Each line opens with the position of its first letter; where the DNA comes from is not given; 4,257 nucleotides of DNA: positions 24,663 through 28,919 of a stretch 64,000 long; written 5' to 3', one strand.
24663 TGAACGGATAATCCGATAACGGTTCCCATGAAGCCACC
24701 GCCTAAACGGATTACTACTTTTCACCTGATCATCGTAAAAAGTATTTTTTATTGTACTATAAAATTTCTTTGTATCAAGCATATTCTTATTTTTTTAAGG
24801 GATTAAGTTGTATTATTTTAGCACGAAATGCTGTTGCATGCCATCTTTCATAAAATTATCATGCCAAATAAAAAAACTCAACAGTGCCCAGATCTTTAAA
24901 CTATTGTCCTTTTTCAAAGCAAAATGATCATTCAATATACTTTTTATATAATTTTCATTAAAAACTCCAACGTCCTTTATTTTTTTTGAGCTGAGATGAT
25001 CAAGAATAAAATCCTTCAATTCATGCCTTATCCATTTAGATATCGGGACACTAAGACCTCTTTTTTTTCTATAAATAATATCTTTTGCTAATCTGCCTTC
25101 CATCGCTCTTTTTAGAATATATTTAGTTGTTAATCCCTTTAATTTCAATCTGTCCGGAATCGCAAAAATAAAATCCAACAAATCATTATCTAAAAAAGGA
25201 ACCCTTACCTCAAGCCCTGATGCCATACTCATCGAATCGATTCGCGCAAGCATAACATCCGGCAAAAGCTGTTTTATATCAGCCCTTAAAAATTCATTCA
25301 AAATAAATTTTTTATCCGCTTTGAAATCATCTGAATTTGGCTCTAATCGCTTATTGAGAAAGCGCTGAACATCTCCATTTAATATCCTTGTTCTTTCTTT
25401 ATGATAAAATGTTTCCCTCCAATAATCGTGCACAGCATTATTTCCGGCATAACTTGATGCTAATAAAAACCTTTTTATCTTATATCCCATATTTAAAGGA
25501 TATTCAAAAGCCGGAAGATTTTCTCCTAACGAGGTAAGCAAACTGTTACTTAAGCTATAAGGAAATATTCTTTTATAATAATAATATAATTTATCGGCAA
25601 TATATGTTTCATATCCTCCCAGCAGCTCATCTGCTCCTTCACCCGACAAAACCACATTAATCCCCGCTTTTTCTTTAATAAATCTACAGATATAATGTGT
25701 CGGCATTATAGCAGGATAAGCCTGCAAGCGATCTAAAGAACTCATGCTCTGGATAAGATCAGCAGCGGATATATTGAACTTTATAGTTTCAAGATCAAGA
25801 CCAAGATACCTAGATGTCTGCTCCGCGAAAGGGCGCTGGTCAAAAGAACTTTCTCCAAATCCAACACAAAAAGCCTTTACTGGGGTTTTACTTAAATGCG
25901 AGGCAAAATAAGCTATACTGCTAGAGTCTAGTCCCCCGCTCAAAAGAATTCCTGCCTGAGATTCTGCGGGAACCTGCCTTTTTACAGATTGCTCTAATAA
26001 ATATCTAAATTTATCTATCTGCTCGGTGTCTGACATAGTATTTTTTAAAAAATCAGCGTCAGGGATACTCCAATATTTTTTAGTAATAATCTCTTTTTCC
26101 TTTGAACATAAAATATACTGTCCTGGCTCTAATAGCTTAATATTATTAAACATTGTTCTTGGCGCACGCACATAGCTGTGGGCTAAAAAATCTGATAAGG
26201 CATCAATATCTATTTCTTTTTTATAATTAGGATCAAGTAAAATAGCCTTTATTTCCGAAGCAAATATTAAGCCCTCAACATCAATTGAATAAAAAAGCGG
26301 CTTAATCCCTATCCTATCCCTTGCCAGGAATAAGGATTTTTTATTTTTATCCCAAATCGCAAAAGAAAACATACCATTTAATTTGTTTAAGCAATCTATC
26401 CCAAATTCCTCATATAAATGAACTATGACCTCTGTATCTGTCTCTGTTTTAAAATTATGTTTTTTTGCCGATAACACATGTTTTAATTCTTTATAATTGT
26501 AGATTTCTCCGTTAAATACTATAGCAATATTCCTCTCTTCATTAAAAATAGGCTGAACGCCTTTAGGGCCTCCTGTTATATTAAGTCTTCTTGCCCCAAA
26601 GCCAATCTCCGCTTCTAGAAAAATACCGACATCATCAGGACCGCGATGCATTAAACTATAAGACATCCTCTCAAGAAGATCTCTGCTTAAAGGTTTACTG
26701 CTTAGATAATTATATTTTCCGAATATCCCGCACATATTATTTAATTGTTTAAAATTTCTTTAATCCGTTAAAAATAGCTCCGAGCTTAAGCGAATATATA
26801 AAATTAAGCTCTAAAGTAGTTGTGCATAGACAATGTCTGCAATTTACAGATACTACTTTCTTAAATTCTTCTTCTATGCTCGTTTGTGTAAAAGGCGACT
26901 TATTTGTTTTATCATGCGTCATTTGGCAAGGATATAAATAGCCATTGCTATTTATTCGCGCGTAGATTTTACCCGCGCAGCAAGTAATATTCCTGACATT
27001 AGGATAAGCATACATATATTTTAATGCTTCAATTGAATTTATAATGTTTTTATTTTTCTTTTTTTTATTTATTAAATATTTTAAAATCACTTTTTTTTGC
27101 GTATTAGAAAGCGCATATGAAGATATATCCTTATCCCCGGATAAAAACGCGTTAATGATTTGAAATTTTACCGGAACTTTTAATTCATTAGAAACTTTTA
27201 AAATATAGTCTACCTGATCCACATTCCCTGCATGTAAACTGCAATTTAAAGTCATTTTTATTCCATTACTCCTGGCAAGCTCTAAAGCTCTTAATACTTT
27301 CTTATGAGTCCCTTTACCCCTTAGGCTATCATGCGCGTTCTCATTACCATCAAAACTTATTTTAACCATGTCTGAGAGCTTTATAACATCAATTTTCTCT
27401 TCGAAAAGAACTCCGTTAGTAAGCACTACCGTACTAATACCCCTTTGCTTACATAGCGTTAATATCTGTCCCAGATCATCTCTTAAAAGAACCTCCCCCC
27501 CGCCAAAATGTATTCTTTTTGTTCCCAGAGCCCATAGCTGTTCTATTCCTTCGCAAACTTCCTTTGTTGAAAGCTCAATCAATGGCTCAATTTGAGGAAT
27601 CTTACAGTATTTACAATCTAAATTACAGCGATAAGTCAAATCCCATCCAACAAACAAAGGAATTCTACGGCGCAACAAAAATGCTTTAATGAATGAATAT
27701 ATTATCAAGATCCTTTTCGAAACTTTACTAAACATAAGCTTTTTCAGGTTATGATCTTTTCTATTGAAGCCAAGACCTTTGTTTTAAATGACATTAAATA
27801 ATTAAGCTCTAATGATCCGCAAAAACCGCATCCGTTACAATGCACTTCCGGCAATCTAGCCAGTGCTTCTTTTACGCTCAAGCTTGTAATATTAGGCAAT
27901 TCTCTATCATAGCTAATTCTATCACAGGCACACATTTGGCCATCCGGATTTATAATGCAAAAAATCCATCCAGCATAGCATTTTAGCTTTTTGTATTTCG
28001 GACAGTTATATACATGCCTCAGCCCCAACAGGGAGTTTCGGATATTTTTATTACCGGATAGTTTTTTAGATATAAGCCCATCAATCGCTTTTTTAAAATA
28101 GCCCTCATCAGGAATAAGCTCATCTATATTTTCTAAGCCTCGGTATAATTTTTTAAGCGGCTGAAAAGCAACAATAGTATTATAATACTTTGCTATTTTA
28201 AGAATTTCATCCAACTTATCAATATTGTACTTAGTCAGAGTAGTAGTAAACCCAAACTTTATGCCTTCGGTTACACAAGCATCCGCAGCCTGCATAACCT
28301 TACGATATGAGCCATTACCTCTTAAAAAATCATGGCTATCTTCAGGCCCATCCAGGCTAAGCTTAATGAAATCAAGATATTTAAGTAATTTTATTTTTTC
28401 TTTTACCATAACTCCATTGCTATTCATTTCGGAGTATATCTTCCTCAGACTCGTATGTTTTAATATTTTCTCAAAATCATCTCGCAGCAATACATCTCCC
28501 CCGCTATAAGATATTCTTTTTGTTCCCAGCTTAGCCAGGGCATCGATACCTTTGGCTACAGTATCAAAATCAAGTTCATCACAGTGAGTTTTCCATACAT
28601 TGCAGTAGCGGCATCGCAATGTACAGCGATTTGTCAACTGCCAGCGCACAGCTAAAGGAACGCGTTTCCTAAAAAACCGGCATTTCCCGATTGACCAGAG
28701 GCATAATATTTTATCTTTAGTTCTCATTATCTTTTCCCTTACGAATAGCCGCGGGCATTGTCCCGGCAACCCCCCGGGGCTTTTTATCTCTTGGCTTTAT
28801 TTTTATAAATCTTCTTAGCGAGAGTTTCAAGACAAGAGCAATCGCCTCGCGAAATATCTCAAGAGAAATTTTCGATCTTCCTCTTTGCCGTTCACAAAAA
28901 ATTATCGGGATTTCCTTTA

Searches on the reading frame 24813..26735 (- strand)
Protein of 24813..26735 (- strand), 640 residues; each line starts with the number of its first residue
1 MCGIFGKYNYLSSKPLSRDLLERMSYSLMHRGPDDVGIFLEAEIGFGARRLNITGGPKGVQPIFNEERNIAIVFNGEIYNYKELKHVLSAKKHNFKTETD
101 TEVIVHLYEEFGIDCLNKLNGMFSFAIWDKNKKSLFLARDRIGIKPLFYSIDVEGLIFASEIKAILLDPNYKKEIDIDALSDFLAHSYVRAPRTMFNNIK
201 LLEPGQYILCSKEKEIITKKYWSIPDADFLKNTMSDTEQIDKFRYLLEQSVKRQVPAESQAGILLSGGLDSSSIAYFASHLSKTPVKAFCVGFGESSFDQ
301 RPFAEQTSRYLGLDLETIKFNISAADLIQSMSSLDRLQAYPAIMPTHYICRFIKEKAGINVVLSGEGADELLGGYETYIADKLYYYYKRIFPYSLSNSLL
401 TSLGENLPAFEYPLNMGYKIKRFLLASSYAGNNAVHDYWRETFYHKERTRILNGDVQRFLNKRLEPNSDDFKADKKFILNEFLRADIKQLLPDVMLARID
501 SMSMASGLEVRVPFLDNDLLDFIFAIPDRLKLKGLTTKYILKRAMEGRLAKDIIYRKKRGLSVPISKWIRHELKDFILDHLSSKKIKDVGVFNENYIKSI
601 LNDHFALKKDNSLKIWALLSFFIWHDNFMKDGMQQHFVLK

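Call 8: search_protein_families(library=pfam, proteins=[window:24813-26735:-], max_evalue=0.01)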
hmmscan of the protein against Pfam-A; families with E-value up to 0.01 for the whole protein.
window:24813-26735:- (640 aa): 4 families
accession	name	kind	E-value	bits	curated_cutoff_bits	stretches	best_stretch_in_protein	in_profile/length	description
PF00733.27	Asn_synthase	-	6.4e-80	269.9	21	1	243-625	2-353/354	Asparagine synthase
PF13537.11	GATase_7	-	3.8e-46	156.5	25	1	49-166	2-122/123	Glutamine amidotransferase domain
PF13522.11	GATase_6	-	1.2e-41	142.2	27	1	33-161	1-130/130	Glutamine amidotransferase domain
PF12481.13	DUF3700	-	2.9e-06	27.3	27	1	114-162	124-172/228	Aluminium induced protein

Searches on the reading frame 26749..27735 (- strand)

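Call 8: search_protein_families(library=pfam, proteins=[window:26749-27735:-], max_evalue=0.01)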
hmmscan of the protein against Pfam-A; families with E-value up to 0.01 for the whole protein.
window:26749-27735:- (328 aa): 1 family
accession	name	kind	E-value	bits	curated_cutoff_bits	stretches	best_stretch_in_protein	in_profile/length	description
PF04055.27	Radical_SAM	-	1.7e-24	87.3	29.5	1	33-172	3-155/166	Radical SAM superfamily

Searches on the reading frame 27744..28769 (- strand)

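Call 8: search_protein_families(library=pfam, proteins=[window:27744-28769:-], max_evalue=0.01)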
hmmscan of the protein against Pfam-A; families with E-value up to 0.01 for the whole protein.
window:27744-28769:- (341 aa): 2 families
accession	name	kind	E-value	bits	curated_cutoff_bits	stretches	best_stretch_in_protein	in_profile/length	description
PF04055.27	Radical_SAM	-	3.3e-25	89.6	29.5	1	44-191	2-164/166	Radical SAM superfamily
PF13186.11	SPASM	-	0.0021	18.8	21.5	1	264-303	1-43/67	Iron-sulfur cluster-binding domain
